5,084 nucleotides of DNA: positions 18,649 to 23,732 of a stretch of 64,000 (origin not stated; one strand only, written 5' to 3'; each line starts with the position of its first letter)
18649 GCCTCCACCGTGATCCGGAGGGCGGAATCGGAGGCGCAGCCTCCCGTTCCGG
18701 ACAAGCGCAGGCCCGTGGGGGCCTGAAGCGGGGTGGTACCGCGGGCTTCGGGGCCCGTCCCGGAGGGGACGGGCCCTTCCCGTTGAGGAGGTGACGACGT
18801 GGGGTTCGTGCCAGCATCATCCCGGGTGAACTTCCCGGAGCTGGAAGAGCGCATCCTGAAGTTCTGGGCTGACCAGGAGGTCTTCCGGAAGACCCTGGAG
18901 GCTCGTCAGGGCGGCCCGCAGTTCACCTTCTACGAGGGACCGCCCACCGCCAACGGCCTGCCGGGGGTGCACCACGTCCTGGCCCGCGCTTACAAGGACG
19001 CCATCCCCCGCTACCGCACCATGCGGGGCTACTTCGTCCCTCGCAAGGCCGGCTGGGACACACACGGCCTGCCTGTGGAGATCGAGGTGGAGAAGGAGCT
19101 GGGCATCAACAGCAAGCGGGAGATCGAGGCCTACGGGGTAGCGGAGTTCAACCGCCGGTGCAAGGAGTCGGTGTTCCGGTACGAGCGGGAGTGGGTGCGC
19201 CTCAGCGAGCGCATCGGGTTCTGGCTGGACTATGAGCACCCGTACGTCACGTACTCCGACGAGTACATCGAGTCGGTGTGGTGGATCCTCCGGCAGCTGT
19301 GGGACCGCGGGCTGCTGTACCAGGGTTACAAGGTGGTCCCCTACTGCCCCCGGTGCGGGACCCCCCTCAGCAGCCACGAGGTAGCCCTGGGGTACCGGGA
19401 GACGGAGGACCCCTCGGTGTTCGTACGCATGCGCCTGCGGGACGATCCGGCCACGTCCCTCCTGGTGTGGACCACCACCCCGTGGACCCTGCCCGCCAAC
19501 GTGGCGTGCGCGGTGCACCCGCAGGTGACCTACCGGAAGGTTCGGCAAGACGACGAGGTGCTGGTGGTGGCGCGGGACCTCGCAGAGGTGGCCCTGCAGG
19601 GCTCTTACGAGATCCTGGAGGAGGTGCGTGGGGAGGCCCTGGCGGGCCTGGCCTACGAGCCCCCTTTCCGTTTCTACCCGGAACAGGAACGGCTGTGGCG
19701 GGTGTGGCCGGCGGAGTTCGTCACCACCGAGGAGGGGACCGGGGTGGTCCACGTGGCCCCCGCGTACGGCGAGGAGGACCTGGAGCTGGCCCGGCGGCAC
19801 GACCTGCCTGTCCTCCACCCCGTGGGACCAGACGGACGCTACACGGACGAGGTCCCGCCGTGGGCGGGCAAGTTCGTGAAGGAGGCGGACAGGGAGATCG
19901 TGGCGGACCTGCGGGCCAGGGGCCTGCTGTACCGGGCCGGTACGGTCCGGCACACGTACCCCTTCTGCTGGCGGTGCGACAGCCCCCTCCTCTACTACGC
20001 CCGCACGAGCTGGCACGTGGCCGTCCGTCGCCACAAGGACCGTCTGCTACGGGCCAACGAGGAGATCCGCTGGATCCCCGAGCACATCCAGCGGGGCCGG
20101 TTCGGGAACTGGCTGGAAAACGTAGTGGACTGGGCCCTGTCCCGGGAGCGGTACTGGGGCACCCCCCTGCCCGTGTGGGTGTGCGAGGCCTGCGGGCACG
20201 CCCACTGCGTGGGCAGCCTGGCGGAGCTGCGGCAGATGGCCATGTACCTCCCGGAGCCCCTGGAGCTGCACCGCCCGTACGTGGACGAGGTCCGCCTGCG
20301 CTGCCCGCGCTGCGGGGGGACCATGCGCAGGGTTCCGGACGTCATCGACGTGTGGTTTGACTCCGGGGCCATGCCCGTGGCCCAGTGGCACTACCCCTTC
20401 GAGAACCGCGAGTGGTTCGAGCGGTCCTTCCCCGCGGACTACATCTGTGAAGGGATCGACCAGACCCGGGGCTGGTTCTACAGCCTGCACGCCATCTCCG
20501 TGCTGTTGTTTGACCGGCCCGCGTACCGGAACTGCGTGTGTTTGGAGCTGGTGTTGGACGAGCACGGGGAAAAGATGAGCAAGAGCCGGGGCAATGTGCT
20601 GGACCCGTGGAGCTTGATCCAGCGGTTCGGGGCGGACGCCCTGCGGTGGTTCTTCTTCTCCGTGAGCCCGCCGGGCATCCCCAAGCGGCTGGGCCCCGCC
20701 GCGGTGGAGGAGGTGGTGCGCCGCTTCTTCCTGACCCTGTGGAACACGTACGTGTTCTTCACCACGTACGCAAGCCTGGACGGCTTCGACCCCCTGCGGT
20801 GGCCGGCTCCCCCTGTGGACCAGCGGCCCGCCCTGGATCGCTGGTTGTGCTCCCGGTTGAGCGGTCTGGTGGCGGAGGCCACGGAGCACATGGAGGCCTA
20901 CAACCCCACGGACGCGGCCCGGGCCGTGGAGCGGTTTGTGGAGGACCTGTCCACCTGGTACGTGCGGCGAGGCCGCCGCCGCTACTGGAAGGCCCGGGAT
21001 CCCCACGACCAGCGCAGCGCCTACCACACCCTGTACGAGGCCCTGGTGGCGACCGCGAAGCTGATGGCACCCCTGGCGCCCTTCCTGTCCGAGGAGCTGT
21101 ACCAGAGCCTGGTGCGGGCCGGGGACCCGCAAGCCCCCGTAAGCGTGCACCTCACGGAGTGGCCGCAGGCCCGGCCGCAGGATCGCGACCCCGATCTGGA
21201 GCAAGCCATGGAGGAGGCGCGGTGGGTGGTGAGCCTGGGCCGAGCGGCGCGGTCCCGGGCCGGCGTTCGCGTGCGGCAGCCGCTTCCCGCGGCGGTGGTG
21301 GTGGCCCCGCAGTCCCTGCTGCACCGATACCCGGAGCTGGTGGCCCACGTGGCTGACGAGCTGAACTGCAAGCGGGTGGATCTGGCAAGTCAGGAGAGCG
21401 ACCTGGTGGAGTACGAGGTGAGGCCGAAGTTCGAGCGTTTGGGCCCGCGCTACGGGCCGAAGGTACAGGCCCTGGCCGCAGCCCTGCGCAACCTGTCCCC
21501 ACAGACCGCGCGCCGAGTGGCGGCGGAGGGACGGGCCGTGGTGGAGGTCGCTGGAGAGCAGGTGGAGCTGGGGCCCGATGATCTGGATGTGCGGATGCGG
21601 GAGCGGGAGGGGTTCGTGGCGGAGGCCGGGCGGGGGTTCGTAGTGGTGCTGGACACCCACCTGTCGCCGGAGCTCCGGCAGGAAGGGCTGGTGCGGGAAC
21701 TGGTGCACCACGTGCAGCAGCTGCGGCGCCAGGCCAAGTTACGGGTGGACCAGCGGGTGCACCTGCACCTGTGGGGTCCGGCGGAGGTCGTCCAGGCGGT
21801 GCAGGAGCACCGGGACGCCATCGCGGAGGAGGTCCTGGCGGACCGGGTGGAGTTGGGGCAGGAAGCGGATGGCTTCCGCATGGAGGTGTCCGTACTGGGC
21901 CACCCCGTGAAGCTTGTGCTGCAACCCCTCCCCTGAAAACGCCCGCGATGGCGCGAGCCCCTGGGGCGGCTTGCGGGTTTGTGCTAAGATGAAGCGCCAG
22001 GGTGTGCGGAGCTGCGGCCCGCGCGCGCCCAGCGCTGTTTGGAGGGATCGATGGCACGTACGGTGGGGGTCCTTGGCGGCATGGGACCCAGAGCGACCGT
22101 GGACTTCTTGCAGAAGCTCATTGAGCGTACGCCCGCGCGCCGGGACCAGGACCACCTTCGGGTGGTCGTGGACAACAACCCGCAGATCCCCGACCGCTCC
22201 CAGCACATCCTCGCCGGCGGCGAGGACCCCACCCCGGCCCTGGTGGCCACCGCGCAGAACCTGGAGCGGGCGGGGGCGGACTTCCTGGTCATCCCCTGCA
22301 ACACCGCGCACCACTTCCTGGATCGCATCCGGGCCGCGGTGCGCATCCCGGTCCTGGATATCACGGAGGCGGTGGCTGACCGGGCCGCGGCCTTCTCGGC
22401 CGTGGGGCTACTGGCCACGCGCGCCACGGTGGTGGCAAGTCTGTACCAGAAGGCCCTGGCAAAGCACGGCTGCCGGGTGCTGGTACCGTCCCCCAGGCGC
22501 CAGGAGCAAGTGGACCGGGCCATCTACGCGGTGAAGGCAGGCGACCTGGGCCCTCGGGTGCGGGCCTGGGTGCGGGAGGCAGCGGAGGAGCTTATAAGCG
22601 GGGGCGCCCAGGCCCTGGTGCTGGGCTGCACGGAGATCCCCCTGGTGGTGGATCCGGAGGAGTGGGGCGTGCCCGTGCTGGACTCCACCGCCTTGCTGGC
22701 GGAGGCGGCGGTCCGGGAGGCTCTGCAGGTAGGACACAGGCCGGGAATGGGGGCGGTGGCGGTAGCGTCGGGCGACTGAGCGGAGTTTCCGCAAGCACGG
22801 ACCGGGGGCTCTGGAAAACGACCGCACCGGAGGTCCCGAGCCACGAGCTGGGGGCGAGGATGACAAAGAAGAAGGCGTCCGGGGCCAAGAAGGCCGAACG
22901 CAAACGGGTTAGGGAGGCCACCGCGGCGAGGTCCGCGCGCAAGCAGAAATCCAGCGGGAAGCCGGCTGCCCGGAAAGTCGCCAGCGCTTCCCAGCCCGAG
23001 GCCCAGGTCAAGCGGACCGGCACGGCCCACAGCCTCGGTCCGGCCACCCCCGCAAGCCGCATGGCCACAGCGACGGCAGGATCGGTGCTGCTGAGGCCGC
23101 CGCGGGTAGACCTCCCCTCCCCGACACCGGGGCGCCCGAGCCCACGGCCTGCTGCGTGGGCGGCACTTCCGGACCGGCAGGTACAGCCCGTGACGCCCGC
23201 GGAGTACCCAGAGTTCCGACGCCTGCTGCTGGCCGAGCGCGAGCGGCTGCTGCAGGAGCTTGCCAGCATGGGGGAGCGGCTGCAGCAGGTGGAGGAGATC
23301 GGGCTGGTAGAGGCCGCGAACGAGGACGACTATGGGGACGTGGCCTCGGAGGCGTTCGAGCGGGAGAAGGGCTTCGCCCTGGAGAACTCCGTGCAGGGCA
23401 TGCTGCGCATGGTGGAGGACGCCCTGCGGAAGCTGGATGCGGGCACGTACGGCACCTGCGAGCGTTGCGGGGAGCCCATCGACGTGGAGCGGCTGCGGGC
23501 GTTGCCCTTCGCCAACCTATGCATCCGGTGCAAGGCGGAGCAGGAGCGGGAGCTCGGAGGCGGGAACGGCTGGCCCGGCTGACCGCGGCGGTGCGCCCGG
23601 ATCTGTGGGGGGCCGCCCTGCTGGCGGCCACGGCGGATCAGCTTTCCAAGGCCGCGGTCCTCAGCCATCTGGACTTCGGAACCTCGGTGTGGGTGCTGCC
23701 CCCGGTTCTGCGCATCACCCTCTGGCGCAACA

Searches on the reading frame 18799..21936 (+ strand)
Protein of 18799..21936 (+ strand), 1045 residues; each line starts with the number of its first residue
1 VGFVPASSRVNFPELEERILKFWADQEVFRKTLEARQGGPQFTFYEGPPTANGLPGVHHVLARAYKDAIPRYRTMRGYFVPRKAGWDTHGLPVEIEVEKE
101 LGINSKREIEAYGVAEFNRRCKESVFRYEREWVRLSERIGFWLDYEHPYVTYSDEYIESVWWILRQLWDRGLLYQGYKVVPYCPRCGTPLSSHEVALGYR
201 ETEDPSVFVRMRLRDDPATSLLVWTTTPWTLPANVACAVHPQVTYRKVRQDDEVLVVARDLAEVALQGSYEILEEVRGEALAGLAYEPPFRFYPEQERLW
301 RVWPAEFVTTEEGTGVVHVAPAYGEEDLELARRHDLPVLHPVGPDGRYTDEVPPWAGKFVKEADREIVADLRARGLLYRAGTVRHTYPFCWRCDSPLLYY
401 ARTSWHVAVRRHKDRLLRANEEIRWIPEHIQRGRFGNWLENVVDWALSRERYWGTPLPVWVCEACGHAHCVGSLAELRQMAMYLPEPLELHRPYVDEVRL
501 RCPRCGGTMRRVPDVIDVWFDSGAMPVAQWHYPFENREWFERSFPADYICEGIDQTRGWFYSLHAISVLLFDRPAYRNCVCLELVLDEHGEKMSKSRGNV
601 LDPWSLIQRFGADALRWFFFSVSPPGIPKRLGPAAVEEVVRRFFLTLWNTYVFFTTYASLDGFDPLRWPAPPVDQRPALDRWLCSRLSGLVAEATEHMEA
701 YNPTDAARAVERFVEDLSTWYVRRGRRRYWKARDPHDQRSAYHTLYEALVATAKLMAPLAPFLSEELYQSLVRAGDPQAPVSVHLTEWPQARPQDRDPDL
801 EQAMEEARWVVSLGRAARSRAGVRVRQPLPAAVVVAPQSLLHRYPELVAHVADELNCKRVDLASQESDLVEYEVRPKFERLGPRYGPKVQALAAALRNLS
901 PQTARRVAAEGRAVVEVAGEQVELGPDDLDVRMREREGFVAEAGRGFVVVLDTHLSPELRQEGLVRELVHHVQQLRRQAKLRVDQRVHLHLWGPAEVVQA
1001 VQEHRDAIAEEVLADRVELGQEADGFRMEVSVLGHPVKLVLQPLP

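Call 39: search_protein_families(library=pfam, proteins=[window:18799-21936:+], max_evalue=0.00001)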
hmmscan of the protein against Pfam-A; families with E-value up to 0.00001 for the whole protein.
window:18799-21936:+ (1045 aa): 4 families
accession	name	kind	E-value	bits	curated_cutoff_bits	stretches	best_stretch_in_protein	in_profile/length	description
PF00133.28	tRNA-synt_1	-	1.3e-119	400.2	22.7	1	19-620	2-403/414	tRNA synthetases class I (I, L, M and V)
PF19302.4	DUF5915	-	8.9e-45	153.1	27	1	850-1028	3-181/195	Domain of unknown function (DUF5915)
PF08264.19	Anticodon_1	-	7.5e-31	107.4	25.1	1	680-831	1-146/148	Anticodon-binding domain of tRNA ligase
PF09334.17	tRNA-synt_1g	-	6.9e-12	45.3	20.1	0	586-624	321-359/391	tRNA synthetases class I (M)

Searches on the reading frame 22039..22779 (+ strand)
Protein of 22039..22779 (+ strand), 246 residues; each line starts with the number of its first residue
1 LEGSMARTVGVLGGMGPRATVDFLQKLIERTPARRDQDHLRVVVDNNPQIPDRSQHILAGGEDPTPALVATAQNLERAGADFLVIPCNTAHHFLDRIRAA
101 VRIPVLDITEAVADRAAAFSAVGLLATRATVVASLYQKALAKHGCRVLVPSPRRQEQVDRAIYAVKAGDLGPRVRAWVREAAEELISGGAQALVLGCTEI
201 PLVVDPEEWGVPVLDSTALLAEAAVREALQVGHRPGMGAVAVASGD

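Call 39: search_protein_families(library=pfam, proteins=[window:22039-22779:+], max_evalue=0.00001)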
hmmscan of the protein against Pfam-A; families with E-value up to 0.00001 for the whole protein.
window:22039-22779:+ (246 aa): 1 family
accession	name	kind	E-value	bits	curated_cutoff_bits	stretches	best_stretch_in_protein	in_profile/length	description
PF01177.27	Asp_Glu_race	-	3.4e-53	181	31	1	12-224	1-211/211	Asp/Glu/Hydantoin racemase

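Call 100: search_protein_families(library=ncbifam, proteins=[window:22039-22779:+], max_evalue=0.001)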
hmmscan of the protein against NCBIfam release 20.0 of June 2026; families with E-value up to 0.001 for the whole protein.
window:22039-22779:+ (246 aa): 6 families
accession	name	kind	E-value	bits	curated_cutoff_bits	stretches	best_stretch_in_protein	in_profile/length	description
NF052483.1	racemase_CuyB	equivalog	9.8e-84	280.8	190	1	9-227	1-224/225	cysteate racemase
TIGR00035.1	asp_race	subfamily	1.3e-64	218.1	93.1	1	5-230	1-229/236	amino acid racemase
NF007569.0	PRK10200.1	equivalog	1.9e-23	83.4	417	1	7-226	2-226/230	aspartate/glutamate racemase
NF002035.0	PRK00865.1-3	equivalog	2.2e-09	37.3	328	1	77-204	63-191/267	glutamate racemase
TIGR00067.1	glut_race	equivalog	1.1e-08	34.8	146.65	1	77-203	59-186/251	glutamate racemase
NF002034.1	PRK00865.1-1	equivalog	1.6e-07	30.8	408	1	79-206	61-190/260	glutamate racemase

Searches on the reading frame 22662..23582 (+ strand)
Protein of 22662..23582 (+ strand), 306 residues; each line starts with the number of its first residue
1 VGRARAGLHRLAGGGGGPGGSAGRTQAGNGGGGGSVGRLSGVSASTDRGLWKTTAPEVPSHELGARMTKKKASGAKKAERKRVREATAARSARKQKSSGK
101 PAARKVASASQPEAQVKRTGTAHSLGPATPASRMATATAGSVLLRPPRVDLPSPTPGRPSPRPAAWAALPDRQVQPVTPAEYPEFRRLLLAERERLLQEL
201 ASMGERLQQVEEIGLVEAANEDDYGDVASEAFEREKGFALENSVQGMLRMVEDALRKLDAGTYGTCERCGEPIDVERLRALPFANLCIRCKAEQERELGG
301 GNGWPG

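Call 39: search_protein_families(library=pfam, proteins=[window:22662-23582:+], max_evalue=0.00001)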
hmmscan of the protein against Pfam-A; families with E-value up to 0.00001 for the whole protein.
window:22662-23582:+ (306 aa): 1 family
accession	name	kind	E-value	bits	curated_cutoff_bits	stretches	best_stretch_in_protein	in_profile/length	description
PF01258.23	zf-dskA_traR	-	3.2e-14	53.1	24.9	1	261-296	1-36/36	Prokaryotic dksA/traR C4-type zinc finger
